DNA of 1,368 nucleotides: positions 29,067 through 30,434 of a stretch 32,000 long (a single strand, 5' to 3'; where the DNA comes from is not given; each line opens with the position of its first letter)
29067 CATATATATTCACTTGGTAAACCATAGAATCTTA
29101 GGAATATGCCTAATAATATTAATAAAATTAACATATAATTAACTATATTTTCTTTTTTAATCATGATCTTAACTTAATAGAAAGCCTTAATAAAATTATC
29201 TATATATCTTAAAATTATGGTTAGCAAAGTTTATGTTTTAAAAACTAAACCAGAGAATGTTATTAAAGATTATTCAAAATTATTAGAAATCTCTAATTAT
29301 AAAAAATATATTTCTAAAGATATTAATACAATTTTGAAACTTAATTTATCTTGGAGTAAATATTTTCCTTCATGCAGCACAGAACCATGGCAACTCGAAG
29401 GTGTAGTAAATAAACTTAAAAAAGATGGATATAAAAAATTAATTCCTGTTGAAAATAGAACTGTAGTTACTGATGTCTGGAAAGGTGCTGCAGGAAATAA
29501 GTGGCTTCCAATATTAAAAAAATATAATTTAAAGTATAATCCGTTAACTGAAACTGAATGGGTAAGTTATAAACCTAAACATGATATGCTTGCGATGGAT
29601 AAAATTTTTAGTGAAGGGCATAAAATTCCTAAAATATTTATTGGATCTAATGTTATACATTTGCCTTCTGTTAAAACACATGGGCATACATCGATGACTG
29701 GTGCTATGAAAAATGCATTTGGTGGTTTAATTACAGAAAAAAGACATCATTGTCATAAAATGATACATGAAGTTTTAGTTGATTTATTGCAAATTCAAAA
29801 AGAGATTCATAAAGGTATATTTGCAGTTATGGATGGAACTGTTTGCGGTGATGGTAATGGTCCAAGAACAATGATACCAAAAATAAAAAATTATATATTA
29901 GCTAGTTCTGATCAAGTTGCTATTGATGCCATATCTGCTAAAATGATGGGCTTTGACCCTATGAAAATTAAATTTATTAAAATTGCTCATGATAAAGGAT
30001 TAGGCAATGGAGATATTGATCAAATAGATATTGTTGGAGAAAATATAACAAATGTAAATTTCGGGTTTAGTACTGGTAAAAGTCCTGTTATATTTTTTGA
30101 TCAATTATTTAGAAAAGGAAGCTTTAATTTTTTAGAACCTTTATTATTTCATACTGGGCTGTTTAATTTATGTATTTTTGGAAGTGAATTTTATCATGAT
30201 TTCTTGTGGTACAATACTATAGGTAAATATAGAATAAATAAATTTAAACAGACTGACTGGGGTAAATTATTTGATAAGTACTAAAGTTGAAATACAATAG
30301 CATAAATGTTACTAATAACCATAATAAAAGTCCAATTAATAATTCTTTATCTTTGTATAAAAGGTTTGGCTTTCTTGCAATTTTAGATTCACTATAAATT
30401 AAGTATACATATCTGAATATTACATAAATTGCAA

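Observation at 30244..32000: Candidate archaeal lipid-linked pentofuranose donor pathway: FAD enzyme + DPPR-synthase-like UbiA, with prs and several GT-C enzymes in the same island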

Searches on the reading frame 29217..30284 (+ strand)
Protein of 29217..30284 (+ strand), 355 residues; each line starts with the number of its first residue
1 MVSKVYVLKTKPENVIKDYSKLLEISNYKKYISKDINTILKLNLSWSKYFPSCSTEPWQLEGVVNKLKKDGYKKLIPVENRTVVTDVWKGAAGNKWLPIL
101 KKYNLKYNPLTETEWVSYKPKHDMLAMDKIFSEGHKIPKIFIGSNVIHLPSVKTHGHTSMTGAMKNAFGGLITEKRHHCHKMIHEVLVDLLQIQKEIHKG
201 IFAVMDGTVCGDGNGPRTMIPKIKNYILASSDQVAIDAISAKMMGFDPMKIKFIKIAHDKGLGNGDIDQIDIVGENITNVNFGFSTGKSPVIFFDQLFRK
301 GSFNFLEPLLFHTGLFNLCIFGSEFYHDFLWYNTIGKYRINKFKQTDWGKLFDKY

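Call 5: search_protein_families(library=pfam, proteins=[window:29217-30284:+], max_evalue=0.01)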
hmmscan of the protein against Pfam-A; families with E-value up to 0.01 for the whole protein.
window:29217-30284:+ (355 aa): 1 family
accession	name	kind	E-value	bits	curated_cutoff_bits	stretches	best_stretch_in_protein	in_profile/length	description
PF04015.17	DUF362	-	1.6e-28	100.6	24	1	39-241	2-199/200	Domain of unknown function (DUF362)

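Call 6: search_protein_families(library=ncbifam, proteins=[window:29217-30284:+], max_evalue=0.01)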
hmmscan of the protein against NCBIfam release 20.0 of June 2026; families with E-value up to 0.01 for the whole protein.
window:29217-30284:+ (355 aa): 1 family
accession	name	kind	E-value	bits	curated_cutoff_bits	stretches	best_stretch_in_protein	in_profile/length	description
NF052623.1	Npun_F2552_fam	equivalog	1.6e-09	37.6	500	1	143-278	135-272/314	Npun_F2552 family protein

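Call 17: search_protein_families(library=ncbifam, proteins=[window:29217-30284:+], max_evalue=0.01)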
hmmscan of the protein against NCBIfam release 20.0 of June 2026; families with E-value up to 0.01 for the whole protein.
window:29217-30284:+ (355 aa): 1 family
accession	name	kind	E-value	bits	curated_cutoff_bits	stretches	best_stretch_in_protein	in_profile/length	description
NF052623.1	Npun_F2552_fam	equivalog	1.6e-09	37.6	500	1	143-278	135-272/314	Npun_F2552 family protein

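Call 19: search_solved_structures(query=window:29217-30281:+, max_evalue=1)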
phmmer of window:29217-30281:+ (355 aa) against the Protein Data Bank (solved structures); distinct sequences matched with E-value up to 1: 0.

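Call 44: find_homologous_proteins(query=window:29217-30281:+, max_evalue=0.00001)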
Query window:29217-30281:+ (355 aa): 7997 proteins with E <= 0.00001 among 8000 candidates; the best 120 are listed.
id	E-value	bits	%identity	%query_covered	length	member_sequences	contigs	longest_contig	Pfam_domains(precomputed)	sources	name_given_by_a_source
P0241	1.1e-242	822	100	100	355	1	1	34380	PF04015.18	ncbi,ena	-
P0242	1.6e-214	730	86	100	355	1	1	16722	PF04015.18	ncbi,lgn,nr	ncbi:DUF362 domain-containing protein [Candidatus Woesearchaeota archaeon]|nr:DUF362 domain-containi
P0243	7.8e-207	704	82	100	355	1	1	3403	PF04015.18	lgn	-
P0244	1.6e-201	687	80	100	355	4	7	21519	PF04015.18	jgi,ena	-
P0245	9.8e-201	684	80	100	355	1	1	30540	PF04015.18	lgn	-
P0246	8.3e-200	681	79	100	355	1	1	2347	PF04015.18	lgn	-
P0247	1.9e-198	677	81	100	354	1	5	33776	PF04015.18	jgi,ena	-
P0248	4.5e-198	676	80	100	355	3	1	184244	PF04015.18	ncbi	-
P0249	1.2e-197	674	79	100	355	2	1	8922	PF04015.18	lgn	-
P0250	3.3e-194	663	77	100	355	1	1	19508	PF04015.18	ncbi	-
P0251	3.2e-187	640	74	100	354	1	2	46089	PF04015.18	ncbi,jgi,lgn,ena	-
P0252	1.0e-186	638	74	100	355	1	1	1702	PF04015.18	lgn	-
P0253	1.9e-186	637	75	99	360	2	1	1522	PF04015.18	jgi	jgi:uncharacterized protein (DUF362 family)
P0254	3.3e-186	637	74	99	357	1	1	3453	PF04015.18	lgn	-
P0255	2.1e-185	634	75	100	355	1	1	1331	PF04015.18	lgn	-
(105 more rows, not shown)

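Call 55: predict_structure(alignment_id=A3)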
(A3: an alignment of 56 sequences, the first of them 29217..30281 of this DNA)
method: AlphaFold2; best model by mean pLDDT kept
length: 355 residues; sequences in the alignment: 56
mean_pLDDT: 90.3   pTM: 0.91
mean pLDDT of the five models: 90.3, 89.0, 88.7, 84.9, 83.0
residues with pLDDT >= 90: 248; 70-90: 71; 50-70: 36; < 50: 0
segments of 3 or more residues with pLDDT < 50: none
pLDDT, mean of each block of 10 residues (from residue 1): 92 98 98 98 90 94 99 95 83 96 95 90 92 90 98 90 85 73 93 97 98 83 98 98 98 98 97 97 84 63 65 69 78 88 97 97
secondary structure, 60 per line:
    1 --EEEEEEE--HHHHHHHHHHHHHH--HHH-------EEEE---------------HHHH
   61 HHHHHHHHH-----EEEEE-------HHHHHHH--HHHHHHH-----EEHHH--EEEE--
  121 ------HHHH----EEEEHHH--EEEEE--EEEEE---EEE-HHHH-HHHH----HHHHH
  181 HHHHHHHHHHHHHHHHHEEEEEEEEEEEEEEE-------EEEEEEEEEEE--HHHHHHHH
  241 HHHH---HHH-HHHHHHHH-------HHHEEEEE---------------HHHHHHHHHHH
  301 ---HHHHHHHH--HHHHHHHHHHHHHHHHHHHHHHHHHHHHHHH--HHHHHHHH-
elements in order: E3-9 H12-25 E38-41 H57-69 E75-79 H87-93 H96-102 E115-118 H127-130 E135-138 E144-148 E151-155 E159-161 H163-166 H168-171 H176-197 E198-212 E220-230 H233-244 H252-259 E270-274 H290-300 H304-311 H314-344 H347-354

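Call 58: fold_search(model_id=the predicted structure, library=pdb)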
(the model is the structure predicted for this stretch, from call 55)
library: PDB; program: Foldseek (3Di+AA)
matches with E <= 10: 929; with E <= 0.001: 6
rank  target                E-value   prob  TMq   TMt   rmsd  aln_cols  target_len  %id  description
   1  7s91                  1.1e-04  1.00  0.39  0.35   6.6       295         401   11  Structure of the malate racemase mar2 apoprotein from Thermoanaerobacterium thermosaccharolyticum at 2.25 angstroms reso (released 2021-10-13)
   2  6d6z                  1.5e-04  1.00  0.40  0.36  14.8       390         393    9  Structure of the malate racemase apoprotein from Thermoanaerobacterium thermosaccharolyticum (released 2019-04-24)
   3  9eia_B                1.9e-04  1.00  0.39  0.34   7.7       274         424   12  A broad-substrate spectrum lactate racemase A from Isosphaera pallida in complex with copurified D-lactate (released 2025-01-29)
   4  9q3k_A                2.9e-04  1.00  0.40  0.31   6.1       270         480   11  Structure of LarA-like nickel-pincer nucleotide cofactor-utilizing enzyme with a single catalytic histidine residue fr (released 2025-09-24)
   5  9q3j_G                4.2e-04  1.00  0.39  0.32   5.1       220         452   10  Structures of LarA-like nickel-pincer nucleotide cofactor-utilizing enzyme with a single catalytic histidine residue f (released 2025-09-17)
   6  9q3j_E                8.8e-04  1.00  0.38  0.31   5.3       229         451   10  Structures of LarA-like nickel-pincer nucleotide cofactor-utilizing enzyme with a single catalytic histidine residue f (released 2025-09-17)
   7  9q3j_H                1.1e-03  1.00  0.39  0.32   5.1       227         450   10  Structures of LarA-like nickel-pincer nucleotide cofactor-utilizing enzyme with a single catalytic histidine residue f (released 2025-09-17)
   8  6kpb_C                7.4e-03  0.57  0.26  0.24  12.7       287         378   10  The crystal structure of the JACKDAW/IDD10 bound to the homodimeric SCL3 (released 2020-09-02)
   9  9gfs_A                8.3e-03  0.41  0.22  0.25  11.0       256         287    8  PsiM in complex with SAH (released 2025-07-23)
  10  2eg5_E                1.1e-02  0.41  0.25  0.25  15.2       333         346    8  The structure of xanthosine methyltransferase (released 2007-05-01)
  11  5b3h_A                1.4e-02  0.80  0.24  0.23   8.1       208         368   11  The crystal structure of the JACKDAW/IDD10 bound to the heterodimeric SHR-SCR complex (released 2017-03-01)
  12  8pb8_B                1.4e-02  0.35  0.22  0.25  11.0       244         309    7  PsiM in complex with SAH (released 2024-04-03)
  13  8zih                  1.9e-02  0.28  0.23  0.25  11.7       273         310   11  Crystal structure of the methyltransferase PsiM in complex with SAH (released 2025-04-02)
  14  6lyh_G                1.9e-02  0.25  0.24  0.24  16.6       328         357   12  Crystal structure of tea N9-methyltransferase CkTcS in complex with SAH and 1,3,7-trimethyluric acid (released 2020-03-04)
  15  6lyh_A                2.1e-02  0.30  0.26  0.26  17.1       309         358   12  Crystal structure of tea N9-methyltransferase CkTcS in complex with SAH and 1,3,7-trimethyluric acid (released 2020-03-04)
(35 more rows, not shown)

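Call 59: search_solved_structures(query=A3, max_evalue=10, show_alignments=3)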
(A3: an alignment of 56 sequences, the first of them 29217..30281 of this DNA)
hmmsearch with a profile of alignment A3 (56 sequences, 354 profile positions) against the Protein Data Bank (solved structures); distinct sequences matched with E-value up to 10: 0.

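Call 75: search_protein_families(library=pfam, proteins=[window:29217-30284:+], max_evalue=10)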
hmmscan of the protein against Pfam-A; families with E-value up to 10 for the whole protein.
window:29217-30284:+ (355 aa): 2 families
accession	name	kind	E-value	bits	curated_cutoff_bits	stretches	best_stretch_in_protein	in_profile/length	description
PF04015.17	DUF362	-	1.6e-28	100.6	24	1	39-241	2-199/200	Domain of unknown function (DUF362)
PF14072.11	DndB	-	0.12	11.9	29.1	1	219-265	48-92/338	DNA-sulfur modification-associated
